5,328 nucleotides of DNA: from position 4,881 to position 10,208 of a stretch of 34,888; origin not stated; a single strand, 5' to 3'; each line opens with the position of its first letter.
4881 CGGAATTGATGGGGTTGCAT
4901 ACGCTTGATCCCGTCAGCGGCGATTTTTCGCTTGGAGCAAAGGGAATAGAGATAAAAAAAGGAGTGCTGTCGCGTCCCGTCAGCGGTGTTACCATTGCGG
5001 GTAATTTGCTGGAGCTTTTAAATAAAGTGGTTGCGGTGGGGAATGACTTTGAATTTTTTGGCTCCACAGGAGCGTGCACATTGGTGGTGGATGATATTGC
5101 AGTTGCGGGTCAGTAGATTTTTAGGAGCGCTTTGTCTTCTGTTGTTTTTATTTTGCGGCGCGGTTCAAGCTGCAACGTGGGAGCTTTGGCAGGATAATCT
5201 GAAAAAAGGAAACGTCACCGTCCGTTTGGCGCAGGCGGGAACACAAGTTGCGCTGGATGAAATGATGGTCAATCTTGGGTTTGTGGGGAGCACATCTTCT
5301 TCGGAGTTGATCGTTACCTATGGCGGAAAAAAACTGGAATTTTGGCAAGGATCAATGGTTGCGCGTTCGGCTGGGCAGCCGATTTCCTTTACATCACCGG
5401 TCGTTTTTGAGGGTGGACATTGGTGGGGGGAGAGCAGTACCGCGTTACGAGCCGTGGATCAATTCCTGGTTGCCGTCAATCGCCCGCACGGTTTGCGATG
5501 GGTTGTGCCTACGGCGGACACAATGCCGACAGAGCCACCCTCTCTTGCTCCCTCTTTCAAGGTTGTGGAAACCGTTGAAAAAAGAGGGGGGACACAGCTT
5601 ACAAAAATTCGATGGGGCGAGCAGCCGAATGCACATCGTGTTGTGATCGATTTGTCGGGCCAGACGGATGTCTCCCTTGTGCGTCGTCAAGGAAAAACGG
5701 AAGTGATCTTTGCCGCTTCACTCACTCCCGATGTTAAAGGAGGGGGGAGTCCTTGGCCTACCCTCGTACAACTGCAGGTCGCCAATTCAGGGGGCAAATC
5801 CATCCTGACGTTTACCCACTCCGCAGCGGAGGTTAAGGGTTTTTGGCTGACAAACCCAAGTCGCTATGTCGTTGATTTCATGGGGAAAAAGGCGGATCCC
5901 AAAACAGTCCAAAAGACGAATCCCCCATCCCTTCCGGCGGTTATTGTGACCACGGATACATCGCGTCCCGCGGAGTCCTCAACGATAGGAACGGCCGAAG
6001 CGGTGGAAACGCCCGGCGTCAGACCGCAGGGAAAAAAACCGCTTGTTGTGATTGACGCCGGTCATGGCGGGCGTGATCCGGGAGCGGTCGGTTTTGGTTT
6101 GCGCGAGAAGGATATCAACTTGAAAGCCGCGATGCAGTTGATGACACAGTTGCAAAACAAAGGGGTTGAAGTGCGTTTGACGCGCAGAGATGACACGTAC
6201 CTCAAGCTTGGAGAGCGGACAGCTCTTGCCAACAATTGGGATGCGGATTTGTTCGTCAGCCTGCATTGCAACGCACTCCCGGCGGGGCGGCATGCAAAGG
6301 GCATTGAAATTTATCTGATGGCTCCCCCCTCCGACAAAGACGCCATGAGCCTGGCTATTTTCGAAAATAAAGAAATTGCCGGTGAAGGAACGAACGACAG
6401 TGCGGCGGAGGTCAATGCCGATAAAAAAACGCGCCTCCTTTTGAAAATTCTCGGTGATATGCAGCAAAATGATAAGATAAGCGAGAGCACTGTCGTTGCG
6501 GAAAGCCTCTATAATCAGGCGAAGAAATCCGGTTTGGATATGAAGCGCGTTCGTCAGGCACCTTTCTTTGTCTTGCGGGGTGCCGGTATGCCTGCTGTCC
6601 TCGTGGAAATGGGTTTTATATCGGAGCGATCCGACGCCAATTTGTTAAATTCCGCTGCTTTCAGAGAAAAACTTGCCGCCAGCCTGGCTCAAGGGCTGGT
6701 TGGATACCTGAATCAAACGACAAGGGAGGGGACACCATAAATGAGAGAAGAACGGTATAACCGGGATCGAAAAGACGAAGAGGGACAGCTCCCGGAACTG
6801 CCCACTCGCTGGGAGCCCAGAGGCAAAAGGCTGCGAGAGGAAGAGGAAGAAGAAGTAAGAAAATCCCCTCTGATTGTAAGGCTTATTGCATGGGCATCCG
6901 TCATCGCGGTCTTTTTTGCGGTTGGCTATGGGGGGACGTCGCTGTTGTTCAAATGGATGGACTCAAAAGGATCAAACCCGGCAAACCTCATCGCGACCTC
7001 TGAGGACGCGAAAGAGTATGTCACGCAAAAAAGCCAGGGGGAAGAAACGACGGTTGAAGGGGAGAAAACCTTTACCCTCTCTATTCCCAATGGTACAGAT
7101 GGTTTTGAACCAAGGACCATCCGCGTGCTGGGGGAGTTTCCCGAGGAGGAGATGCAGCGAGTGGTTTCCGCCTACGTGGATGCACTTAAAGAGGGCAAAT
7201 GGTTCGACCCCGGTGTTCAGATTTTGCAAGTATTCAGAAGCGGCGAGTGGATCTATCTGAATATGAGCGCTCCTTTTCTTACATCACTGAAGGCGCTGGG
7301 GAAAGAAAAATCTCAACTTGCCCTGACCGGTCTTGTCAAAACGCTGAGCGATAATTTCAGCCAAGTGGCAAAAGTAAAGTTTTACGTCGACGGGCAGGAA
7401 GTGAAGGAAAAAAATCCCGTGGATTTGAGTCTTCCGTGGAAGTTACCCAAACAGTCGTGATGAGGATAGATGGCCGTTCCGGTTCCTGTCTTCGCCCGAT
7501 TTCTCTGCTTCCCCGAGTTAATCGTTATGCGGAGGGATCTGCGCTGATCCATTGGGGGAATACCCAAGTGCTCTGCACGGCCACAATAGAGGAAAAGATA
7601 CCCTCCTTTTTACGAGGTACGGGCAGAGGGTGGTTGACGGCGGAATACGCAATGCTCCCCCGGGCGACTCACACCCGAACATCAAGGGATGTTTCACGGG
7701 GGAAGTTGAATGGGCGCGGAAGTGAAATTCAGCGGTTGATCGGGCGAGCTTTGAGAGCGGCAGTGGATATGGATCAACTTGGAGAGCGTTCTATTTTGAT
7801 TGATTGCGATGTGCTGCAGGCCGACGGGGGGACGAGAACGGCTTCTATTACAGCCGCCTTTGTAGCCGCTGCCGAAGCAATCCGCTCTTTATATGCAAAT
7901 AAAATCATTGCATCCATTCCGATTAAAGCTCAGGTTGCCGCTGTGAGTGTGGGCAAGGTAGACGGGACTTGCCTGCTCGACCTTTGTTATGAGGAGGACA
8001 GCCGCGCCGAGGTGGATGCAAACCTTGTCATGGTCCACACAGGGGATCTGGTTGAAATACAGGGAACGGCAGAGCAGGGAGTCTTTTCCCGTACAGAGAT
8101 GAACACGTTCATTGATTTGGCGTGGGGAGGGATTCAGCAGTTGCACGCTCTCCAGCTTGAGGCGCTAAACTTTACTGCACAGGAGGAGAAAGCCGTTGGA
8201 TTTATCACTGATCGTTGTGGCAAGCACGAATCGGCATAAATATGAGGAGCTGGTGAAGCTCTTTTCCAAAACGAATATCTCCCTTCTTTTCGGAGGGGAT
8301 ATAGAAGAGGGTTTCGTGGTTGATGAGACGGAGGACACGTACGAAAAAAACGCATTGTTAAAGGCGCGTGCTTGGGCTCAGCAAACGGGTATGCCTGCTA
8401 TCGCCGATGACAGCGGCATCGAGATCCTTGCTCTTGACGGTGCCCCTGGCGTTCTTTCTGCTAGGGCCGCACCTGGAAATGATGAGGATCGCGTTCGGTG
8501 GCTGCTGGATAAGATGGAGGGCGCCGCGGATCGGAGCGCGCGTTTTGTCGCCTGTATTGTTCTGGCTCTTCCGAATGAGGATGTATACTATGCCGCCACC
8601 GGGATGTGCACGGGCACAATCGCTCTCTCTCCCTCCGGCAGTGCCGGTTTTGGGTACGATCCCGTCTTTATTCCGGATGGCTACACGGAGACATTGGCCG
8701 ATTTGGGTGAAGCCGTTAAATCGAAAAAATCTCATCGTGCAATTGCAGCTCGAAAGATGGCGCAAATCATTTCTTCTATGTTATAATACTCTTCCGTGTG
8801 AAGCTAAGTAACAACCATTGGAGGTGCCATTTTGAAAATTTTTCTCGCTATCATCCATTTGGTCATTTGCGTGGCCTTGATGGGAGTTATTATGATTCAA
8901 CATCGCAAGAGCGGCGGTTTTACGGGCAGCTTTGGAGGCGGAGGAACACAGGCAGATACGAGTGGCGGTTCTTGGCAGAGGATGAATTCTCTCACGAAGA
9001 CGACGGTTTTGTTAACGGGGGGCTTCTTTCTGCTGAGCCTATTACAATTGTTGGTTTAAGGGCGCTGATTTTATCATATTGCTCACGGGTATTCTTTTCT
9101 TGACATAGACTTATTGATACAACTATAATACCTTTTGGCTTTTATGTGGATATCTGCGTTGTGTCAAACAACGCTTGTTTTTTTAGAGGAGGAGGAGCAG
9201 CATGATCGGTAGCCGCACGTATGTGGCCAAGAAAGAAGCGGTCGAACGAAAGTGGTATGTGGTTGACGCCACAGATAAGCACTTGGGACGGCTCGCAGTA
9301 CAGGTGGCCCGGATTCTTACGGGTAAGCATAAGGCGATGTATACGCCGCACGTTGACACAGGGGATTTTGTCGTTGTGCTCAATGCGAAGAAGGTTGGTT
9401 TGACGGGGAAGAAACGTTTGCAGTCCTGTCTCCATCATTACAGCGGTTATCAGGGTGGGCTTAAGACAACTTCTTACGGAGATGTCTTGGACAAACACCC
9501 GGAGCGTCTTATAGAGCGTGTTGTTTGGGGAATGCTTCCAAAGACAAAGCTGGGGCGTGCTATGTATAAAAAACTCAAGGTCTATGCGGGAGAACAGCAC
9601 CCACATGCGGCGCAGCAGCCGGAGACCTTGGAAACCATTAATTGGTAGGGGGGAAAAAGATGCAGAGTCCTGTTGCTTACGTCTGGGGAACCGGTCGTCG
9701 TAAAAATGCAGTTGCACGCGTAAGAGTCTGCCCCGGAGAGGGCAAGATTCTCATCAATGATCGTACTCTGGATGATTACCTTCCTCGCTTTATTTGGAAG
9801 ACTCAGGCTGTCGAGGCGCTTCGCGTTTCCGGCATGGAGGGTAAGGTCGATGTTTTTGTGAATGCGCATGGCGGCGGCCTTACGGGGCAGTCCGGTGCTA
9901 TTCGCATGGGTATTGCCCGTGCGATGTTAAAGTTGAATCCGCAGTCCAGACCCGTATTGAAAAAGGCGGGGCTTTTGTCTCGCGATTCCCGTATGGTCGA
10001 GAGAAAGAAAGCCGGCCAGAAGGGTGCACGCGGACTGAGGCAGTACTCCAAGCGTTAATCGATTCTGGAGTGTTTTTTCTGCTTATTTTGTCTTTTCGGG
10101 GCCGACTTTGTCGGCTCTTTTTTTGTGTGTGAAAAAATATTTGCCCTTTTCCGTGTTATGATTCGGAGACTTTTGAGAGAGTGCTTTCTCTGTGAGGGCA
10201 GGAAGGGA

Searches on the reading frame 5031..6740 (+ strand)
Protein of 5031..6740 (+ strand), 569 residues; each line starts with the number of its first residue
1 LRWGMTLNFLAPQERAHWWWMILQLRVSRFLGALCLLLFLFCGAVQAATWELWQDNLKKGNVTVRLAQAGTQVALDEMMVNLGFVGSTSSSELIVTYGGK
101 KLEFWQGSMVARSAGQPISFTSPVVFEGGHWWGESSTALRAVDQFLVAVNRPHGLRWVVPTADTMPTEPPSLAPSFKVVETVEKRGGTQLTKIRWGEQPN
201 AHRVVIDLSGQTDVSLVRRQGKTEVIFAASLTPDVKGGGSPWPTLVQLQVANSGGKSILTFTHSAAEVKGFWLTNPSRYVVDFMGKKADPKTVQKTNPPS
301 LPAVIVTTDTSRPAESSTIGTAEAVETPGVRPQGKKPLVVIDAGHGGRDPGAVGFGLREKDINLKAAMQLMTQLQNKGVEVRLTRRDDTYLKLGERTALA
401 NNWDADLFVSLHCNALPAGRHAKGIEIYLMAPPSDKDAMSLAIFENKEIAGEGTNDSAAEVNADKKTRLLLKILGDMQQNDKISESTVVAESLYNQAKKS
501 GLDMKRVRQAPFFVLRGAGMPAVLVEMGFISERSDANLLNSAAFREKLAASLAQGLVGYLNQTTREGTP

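Call 6: search_protein_families(library=pfam, proteins=[window:5031-6740:+], max_evalue=0.001)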
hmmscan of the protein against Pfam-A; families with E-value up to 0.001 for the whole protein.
window:5031-6740:+ (569 aa): 2 families
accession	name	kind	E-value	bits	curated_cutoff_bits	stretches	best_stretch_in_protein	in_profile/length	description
PF01520.23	Amidase_3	-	2.9e-51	174.4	27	1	339-556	1-172/174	N-acetylmuramoyl-L-alanine amidase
PF11741.13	AMIN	-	2.2e-05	24.9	20.5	0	253-292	7-47/101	AMIN domain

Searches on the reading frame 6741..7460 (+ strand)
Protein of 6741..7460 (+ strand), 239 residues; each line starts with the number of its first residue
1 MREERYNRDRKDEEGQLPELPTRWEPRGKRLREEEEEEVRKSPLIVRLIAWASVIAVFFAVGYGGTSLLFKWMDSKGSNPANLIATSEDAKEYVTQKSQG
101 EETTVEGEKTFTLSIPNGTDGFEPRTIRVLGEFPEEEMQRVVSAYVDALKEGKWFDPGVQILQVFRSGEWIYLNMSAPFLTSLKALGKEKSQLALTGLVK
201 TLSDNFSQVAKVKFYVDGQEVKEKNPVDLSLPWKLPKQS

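Call 6: search_protein_families(library=pfam, proteins=[window:6741-7460:+], max_evalue=0.001)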
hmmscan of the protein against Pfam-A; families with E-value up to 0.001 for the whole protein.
window:6741-7460:+ (239 aa): 2 families
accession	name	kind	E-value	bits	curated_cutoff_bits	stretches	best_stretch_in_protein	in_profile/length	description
PF10646.14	Germane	-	2.3e-10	41.5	23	1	128-221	17-116/117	Sporulation and spore germination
PF17957.7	Big_7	-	0.00053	21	24.1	0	201-234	25-57/70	Bacterial Ig domain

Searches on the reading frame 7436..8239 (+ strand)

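Call 6: search_protein_families(library=pfam, proteins=[window:7436-8239:+], max_evalue=0.001)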
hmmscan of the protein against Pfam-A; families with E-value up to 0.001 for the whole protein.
window:7436-8239:+ (267 aa): 2 families
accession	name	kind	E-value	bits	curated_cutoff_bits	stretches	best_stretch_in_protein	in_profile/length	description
PF01138.27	RNase_PH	-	2e-24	86.9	25.5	1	19-146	2-125/130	3' exoribonuclease family, domain 1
PF03725.20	RNase_PH_C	-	1.2e-12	48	20.8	1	166-229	2-64/67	3' exoribonuclease family, domain 2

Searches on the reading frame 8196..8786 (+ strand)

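Call 6: search_protein_families(library=pfam, proteins=[window:8196-8786:+], max_evalue=0.001)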
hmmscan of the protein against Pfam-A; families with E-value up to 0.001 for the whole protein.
window:8196-8786:+ (196 aa): 1 family
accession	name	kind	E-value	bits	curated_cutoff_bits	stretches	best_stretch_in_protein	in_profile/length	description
PF01725.21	Ham1p_like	-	4.6e-54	183.6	22.5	1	6-190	1-185/186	Ham1 family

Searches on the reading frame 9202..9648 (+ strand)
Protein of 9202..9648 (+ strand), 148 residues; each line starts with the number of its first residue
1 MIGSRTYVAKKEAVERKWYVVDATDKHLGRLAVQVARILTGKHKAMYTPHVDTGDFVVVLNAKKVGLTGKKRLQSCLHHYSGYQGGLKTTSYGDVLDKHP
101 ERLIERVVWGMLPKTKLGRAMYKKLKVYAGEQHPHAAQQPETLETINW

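Call 7: search_protein_families(library=pfam, proteins=[window:9202-9648:+], max_evalue=0.001)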
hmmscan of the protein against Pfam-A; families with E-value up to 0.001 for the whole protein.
window:9202-9648:+ (148 aa): 1 family
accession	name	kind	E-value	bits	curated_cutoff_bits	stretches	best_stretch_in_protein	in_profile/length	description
PF00572.24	Ribosomal_L13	-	2e-44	151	23.8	1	16-134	1-119/119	Ribosomal protein L13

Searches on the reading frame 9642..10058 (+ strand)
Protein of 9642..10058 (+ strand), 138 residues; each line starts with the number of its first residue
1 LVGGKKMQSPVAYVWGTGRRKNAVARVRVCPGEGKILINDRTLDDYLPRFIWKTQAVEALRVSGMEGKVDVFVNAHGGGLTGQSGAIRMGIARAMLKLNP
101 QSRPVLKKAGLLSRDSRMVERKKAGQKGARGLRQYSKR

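Call 7: search_protein_families(library=pfam, proteins=[window:9642-10058:+], max_evalue=0.001)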
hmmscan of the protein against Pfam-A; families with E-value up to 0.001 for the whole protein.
window:9642-10058:+ (138 aa): 1 family
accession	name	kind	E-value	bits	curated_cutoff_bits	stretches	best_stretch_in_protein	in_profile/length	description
PF00380.25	Ribosomal_S9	-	1.7e-44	151.6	22.5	1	18-138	1-121/121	Ribosomal protein S9/S16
